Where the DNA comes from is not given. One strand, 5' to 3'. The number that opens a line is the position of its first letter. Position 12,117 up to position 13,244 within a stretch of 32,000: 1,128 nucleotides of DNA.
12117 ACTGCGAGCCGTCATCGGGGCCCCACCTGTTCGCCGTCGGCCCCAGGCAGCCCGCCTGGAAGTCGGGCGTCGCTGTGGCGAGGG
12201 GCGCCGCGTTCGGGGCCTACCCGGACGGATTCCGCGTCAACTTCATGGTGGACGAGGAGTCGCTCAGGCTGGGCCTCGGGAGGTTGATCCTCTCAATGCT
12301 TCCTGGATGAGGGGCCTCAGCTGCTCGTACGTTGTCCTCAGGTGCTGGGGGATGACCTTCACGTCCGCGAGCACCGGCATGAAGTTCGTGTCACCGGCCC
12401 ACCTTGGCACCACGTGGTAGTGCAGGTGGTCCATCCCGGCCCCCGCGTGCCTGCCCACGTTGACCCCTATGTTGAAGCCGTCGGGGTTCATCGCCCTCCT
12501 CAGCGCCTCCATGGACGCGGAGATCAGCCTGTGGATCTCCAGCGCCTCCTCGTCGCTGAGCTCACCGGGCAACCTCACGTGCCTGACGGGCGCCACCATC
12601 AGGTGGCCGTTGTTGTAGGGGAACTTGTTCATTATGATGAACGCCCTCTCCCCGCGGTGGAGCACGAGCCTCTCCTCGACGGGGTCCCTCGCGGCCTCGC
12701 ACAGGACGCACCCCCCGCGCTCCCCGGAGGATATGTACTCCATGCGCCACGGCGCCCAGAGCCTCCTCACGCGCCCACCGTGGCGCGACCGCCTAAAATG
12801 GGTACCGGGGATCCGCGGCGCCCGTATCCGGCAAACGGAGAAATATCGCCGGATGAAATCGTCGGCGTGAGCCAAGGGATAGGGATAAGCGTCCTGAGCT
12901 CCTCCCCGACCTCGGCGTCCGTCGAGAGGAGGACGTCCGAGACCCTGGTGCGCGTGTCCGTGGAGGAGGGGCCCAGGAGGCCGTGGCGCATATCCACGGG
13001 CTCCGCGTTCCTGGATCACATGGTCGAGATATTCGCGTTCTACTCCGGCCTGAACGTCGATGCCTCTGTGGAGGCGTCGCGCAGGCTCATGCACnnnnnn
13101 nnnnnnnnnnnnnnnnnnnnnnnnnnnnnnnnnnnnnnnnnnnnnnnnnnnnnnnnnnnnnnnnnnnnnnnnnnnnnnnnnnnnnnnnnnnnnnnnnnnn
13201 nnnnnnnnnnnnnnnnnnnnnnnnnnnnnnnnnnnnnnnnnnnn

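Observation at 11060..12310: Chorismate mutase fused to an aminotransferase-fold domain that has no lysine at the PLP site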

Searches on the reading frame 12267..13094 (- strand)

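Call 13: search_protein_families(library=pfam, proteins=[window:12267-13094:-], max_evalue=0.001)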
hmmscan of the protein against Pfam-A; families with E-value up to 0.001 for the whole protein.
window:12267-13094:- (276 aa): 3 families
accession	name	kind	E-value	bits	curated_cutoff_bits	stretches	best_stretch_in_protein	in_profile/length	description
PF01230.28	HIT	-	2.3e-13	51.1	21.5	1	144-231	8-95/98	HIT domain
PF11969.13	DcpS_C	-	1.7e-07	32.1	24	1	129-229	2-100/114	Scavenger mRNA decapping enzyme C-term binding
PF04677.20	CwfJ_C_1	-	0.00091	19.5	21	0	127-193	12-77/122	Protein similar to CwfJ C-terminus 1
